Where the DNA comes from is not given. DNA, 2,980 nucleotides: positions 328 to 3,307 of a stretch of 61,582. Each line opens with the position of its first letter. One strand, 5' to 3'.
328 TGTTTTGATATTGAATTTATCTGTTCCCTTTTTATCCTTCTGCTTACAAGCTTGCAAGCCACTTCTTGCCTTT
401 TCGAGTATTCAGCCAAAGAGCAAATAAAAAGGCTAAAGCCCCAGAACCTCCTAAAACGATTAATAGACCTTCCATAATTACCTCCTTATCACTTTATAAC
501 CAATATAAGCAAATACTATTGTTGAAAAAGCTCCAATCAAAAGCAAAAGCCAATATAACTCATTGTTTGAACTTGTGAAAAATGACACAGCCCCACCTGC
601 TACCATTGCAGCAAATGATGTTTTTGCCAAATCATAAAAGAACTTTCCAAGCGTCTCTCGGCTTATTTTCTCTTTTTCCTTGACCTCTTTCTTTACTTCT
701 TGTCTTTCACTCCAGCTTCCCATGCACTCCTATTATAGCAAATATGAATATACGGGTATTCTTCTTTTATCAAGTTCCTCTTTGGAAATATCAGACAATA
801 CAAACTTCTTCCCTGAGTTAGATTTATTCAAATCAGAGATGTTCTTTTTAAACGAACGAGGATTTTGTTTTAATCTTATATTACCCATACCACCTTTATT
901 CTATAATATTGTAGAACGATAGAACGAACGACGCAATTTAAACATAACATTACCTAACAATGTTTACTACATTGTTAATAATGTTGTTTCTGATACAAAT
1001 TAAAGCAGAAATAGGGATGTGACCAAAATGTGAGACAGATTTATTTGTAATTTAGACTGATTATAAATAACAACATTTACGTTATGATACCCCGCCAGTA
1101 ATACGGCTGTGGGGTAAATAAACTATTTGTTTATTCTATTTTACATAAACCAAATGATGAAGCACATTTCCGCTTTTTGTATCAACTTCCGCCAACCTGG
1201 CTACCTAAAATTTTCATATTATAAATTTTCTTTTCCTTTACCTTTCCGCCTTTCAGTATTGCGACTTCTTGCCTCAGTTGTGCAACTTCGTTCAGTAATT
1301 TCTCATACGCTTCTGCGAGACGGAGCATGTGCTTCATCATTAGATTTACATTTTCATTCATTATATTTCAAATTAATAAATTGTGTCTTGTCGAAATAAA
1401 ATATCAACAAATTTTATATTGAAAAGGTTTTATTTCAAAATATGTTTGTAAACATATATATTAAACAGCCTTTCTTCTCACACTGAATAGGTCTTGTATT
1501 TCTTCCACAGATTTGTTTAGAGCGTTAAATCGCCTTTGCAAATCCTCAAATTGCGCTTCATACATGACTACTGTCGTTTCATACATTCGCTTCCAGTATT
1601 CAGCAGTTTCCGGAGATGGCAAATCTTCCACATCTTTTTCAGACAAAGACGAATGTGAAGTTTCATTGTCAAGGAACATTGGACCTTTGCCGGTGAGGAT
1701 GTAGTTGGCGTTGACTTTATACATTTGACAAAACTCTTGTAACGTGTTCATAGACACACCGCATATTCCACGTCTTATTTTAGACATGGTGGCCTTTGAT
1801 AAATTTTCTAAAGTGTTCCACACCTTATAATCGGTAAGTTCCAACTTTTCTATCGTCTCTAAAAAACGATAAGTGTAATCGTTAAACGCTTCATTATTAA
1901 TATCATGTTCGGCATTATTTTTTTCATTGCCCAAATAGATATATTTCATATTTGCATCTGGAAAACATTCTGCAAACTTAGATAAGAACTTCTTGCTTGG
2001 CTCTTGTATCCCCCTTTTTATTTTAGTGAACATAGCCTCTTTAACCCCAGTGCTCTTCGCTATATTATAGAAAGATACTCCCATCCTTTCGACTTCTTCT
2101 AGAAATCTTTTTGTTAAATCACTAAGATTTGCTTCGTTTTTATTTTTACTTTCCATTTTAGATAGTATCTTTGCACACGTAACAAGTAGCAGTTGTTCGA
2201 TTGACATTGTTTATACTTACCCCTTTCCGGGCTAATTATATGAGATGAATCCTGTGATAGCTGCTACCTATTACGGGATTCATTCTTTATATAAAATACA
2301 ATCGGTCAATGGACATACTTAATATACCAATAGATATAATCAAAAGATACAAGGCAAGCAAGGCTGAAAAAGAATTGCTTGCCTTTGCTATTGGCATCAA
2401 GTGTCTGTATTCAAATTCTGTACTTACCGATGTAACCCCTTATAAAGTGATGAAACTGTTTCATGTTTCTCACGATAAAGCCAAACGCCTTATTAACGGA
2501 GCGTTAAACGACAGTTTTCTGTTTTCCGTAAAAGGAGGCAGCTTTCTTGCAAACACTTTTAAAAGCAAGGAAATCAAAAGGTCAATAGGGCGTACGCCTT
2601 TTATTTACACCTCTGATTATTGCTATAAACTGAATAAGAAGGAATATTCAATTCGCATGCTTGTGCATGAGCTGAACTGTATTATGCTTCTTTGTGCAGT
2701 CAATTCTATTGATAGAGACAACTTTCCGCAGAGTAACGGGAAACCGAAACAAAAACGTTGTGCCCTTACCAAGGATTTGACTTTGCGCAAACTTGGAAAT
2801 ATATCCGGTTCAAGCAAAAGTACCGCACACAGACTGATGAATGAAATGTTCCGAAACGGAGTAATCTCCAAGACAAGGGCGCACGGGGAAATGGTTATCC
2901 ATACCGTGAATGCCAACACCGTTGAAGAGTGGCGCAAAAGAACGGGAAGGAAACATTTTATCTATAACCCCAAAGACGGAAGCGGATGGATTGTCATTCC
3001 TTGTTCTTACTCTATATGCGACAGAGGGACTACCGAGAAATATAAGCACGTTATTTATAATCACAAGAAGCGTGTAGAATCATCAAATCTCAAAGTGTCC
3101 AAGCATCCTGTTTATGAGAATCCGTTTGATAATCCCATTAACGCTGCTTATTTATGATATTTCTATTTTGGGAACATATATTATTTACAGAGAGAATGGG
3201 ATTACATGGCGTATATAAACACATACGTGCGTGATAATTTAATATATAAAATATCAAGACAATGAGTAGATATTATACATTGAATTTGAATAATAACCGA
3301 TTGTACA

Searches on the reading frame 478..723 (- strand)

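Call 14: search_protein_families(library=pfam, proteins=[window:478-723:-], max_evalue=0.1)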
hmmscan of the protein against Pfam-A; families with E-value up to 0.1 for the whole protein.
window:478-723:- (81 aa): 2 families
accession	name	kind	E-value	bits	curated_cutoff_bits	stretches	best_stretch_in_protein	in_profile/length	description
PF20482.3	DUF6722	-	5.9e-05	23.7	27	1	25-76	1-47/49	Family of unknown function (DUF6722)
PF19589.4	DUF6095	-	0.035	14.8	23.8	1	40-80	22-64/73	Family of unknown function (DUF6095)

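Call 15: search_protein_families(library=phrogs, proteins=[window:478-723:-], max_evalue=0.1)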
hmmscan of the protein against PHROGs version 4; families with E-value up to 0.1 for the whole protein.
window:478-723:- (81 aa): 1 family
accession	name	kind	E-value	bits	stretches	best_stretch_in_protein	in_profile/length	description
phrog_23063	-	unknown function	3.5e-28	98.7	1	1-79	1-79/80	-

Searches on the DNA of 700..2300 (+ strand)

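Call 10: search_rna_families(source=window, start=800, end=1600, threshold=evalue, max_evalue=10)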
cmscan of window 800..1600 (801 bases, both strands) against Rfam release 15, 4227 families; matches with E-value up to 10: 4.
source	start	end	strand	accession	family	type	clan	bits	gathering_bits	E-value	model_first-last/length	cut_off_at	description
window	837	911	-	RF00553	SCARNA1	Gene; snRNA; snoRNA; scaRNA;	-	17.6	45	3.8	1-166/166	no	Small Cajal body specific RNA 1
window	805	838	-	RF03156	L31-Firmicutes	Cis-reg; leader;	CL00118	14.5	33.3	3.3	1-29/32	no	L31-Firmicutes ribosomal protein leader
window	978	1107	-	RF02881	MH_s25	Gene; sRNA;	-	13.7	114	7.8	1-207/207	no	Mesorhizobail RNA 25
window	827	869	-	RF03050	RAGATH-25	Gene; sRNA;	-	11.5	49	9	1-50/50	no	RAGATH-25 RNA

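Call 11: search_dna_similar(query=window:700-2300:+, collection=phages, mode=distant)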
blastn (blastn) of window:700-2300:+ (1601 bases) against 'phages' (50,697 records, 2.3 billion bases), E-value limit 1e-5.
Records with a match: 1; places in all: 1; records where one place covers at least 80% of the query: 0.
Best place of each record, by identity: 80-90% 1.
By first word of the organism name: Bacteriophage 1.
By host as written in the record: - 1.
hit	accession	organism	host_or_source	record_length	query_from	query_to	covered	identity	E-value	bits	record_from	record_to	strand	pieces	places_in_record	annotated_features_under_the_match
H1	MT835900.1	Bacteriophage sp.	human fecal samples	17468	288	370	5%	83.1%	1e-14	88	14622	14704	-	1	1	record has no annotation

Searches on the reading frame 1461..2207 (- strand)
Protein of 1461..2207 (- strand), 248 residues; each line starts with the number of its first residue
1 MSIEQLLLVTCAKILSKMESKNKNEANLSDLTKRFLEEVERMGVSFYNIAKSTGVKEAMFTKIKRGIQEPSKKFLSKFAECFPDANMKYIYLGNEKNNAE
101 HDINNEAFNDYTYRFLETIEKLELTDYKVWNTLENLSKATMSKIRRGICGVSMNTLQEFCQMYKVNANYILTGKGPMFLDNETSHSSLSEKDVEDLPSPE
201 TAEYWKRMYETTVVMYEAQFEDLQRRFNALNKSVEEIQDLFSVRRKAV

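Call 14: search_protein_families(library=pfam, proteins=[window:1461-2207:-], max_evalue=0.1)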
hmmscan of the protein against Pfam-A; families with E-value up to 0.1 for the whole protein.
window:1461-2207:- (248 aa): 3 families
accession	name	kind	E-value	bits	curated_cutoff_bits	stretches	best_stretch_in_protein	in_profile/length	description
PF13443.12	HTH_26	-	0.00038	21.1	22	1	135-165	21-52/63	Cro/C1-type HTH DNA-binding domain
PF19317.4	Gag_p24_C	-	0.007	16.5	25.9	0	55-80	2-27/74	Gag protein p24 C-terminal domain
PF23289.1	Spectrin_5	-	0.057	13.9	27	0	215-246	39-74/80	Guanine nucleotide exchange factor DBS-like, spectrin-like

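Call 15: search_protein_families(library=phrogs, proteins=[window:1461-2207:-], max_evalue=0.1)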
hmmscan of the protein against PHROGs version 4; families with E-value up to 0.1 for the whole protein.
window:1461-2207:- (248 aa): 18 families
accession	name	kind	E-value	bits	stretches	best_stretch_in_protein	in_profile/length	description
phrog_8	-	transcription regulation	1.4e-14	55.3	1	13-216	60-245/346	transcriptional regulator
phrog_2967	-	transcription regulation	6.2e-09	36.7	2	135-181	34-78/225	transcriptional regulator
phrog_9710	-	unknown function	1.5e-07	32.4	1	106-186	5-91/95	-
phrog_11423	-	unknown function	3.6e-07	31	1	109-194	8-91/176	-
phrog_4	-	transcription regulation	7.6e-07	29.4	2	18-100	117-201/400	transcriptional repressor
phrog_6378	-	unknown function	1.9e-06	29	2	109-190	7-87/131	-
phrog_3642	-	DNA, RNA and nucleotide metabolism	0.00091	20.1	0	47-90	25-68/79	HTH DNA binding protein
phrog_1373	-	transcription regulation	0.0039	18.2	0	137-187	89-139/166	transcriptional regulator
phrog_7396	-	unknown function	0.0054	17.4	1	128-172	37-79/227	-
phrog_6463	-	DNA, RNA and nucleotide metabolism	0.017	15.7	0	129-172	55-98/208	HTH DNA binding protein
phrog_7241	-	transcription regulation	0.023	15.8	0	43-81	74-112/122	transcriptional regulator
phrog_31613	-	unknown function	0.03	13.7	1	41-141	166-273/615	-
phrog_26572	-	unknown function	0.036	15.2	0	213-233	21-41/68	-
phrog_6288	-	unknown function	0.037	14.6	0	117-158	36-77/322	-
phrog_21356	-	unknown function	0.054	14.6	0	33-114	5-82/103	-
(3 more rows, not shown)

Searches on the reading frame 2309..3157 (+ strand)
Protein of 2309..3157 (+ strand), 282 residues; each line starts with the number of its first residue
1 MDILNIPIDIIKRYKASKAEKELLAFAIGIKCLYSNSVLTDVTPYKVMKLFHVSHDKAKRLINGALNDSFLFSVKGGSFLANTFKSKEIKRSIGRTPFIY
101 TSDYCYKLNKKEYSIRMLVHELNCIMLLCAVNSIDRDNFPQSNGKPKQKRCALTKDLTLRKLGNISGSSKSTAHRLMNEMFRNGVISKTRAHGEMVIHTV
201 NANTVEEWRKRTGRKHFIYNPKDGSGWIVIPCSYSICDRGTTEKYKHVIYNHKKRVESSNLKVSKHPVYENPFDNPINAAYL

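Call 14: search_protein_families(library=pfam, proteins=[window:2309-3157:+], max_evalue=0.1)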
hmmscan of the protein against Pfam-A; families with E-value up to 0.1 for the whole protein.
window:2309-3157:+ (282 aa): 2 families
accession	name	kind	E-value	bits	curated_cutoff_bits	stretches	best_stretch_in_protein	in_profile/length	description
PF09339.16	HTH_IclR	-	0.0017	18.5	22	1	155-187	17-49/52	IclR helix-turn-helix domain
PF13545.12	HTH_Crp_2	-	0.0028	18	27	1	152-198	18-62/70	Crp-like helix-turn-helix domain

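Call 15: search_protein_families(library=phrogs, proteins=[window:2309-3157:+], max_evalue=0.1)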
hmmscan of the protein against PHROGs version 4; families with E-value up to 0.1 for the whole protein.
window:2309-3157:+ (282 aa): 1 family
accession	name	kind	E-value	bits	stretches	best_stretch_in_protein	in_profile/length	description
phrog_142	-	moron, auxiliary metabolic gene and host takeover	0.088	13.9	0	155-209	25-80/116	Ren-like exclusion protein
